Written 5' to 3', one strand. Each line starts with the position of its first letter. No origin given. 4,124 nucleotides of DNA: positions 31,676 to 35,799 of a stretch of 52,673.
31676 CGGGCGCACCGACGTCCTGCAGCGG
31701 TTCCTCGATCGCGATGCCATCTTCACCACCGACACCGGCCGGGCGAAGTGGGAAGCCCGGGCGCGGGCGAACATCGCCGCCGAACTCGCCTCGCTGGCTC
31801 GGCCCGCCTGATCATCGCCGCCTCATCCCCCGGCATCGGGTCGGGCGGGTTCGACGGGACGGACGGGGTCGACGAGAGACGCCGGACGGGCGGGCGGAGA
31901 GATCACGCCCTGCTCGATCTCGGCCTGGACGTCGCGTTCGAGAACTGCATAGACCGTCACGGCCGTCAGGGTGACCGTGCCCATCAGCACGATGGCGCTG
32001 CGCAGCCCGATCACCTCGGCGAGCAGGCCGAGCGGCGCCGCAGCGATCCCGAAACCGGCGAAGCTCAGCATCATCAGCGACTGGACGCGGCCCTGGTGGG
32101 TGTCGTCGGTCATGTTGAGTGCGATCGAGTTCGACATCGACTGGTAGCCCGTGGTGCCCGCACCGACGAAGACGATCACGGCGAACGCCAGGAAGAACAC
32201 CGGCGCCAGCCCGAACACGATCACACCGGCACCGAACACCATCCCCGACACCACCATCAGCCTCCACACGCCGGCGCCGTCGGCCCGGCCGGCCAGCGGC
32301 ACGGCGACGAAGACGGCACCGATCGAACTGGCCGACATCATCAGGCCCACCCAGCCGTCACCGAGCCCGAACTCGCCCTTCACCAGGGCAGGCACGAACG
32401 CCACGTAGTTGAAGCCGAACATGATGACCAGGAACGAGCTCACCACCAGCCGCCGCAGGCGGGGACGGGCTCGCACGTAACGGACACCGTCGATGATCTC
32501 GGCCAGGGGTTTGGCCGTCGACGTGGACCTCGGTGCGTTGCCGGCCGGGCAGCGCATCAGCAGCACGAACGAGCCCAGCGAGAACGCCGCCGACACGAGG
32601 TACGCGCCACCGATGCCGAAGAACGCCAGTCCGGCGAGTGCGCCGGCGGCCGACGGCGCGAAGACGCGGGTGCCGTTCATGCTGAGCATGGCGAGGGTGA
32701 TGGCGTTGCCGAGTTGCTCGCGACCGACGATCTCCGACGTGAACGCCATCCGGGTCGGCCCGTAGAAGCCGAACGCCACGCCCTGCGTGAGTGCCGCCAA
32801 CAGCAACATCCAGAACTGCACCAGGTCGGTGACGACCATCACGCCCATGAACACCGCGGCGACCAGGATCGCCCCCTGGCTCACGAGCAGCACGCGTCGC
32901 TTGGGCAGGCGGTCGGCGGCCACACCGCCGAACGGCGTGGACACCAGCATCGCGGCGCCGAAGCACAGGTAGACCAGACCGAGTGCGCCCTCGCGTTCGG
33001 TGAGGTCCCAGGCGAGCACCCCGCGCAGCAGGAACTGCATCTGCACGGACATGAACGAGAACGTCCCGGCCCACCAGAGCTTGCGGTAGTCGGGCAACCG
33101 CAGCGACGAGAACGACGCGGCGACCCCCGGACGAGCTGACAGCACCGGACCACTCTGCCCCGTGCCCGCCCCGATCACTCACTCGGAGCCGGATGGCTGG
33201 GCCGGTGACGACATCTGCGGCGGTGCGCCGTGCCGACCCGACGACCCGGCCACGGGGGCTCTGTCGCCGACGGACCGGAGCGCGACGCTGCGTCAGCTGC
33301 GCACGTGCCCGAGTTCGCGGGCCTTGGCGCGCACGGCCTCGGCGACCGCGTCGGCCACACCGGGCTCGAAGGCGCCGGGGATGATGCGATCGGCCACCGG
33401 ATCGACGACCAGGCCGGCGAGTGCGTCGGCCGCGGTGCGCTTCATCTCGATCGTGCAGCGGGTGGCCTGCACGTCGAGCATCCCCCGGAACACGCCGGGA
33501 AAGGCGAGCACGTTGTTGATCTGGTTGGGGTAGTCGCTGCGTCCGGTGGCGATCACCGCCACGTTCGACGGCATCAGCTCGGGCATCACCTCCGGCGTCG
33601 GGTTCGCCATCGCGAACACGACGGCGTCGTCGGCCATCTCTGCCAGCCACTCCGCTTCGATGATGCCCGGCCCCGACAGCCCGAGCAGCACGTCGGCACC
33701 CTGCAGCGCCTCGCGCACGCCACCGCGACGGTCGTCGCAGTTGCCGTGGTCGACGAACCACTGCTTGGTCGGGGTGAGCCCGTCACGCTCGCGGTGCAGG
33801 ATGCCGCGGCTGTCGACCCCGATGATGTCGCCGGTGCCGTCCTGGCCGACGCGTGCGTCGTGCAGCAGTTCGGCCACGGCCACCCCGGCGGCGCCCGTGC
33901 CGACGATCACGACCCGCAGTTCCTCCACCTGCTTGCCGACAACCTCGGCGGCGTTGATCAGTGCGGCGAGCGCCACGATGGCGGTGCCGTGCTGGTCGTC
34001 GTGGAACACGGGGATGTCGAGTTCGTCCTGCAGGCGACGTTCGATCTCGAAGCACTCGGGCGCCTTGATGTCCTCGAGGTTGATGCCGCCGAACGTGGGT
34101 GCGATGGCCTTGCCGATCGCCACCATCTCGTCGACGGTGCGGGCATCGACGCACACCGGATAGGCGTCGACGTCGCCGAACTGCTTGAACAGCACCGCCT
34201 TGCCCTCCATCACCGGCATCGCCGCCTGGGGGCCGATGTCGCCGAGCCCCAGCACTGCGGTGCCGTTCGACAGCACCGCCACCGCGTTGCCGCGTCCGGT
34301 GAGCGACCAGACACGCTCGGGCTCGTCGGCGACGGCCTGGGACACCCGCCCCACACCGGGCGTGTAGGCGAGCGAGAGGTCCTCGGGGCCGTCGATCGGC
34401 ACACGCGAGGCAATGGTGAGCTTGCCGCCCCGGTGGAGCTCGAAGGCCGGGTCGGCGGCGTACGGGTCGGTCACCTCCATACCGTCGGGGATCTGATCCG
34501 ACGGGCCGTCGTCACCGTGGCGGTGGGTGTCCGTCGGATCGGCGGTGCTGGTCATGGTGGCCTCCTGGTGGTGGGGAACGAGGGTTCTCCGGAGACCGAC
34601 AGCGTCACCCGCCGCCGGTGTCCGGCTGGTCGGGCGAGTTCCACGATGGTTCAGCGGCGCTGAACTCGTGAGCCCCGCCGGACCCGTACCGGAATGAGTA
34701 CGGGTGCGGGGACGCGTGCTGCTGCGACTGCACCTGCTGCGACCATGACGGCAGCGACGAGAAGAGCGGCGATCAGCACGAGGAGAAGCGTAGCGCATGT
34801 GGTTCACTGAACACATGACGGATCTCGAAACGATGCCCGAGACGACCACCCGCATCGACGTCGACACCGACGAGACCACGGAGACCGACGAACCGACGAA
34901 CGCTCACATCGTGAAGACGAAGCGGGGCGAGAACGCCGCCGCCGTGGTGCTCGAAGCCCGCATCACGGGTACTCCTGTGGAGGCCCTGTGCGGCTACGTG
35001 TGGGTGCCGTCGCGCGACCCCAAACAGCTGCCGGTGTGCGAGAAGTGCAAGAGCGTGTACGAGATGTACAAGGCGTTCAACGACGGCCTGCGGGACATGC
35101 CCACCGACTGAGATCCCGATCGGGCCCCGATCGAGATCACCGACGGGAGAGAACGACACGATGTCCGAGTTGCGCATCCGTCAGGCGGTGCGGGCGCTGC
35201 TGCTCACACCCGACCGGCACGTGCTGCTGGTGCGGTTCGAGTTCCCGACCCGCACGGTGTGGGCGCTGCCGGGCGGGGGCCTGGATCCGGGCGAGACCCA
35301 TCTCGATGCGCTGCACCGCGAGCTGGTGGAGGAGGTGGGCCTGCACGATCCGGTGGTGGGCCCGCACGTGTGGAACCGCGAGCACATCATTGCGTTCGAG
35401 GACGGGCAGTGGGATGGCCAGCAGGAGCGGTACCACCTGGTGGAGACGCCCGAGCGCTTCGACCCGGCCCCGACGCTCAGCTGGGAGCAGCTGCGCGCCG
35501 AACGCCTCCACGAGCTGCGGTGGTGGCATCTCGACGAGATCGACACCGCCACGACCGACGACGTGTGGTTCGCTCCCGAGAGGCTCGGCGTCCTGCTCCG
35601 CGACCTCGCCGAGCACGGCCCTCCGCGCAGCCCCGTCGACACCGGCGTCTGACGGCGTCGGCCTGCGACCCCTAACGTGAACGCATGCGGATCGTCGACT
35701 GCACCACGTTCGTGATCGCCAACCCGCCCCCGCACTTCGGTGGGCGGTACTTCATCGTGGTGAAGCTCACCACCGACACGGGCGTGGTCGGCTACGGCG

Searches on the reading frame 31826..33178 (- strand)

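Call 26: search_protein_families(library=pfam, proteins=[window:31826-33178:-], max_evalue=0.00001)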
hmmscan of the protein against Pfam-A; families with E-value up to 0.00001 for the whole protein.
window:31826-33178:- (451 aa): 2 families
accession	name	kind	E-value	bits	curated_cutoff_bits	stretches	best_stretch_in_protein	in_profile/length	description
PF07690.21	MFS_1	-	1.9e-32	113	33.4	2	35-275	2-236/347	Major Facilitator Superfamily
PF05977.19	MFS_3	-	1.4e-26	93.5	27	1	21-410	2-390/524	Transmembrane secretion effector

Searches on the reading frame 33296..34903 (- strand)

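Call 26: search_protein_families(library=pfam, proteins=[window:33296-34903:-], max_evalue=0.00001)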
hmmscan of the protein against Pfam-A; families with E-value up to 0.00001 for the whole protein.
window:33296-34903:- (536 aa): 2 families
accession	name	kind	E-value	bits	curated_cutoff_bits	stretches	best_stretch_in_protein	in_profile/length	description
PF00390.24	malic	-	2.2e-27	96.5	23.1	1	174-292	18-182/182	Malic enzyme, N-terminal domain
PF03949.21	Malic_M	-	5e-25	88.7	23.5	1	306-503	3-229/258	Malic enzyme, NAD binding domain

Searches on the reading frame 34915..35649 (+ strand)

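Call 28: search_protein_families(library=pfam, proteins=[window:34915-35649:+], max_evalue=0.00001)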
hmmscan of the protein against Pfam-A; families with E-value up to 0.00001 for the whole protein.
window:34915-35649:+ (245 aa): 1 family
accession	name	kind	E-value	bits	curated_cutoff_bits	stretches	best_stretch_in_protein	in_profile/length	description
PF00293.34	NUDIX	-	4e-17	62.9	21.1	1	89-212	3-119/134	NUDIX domain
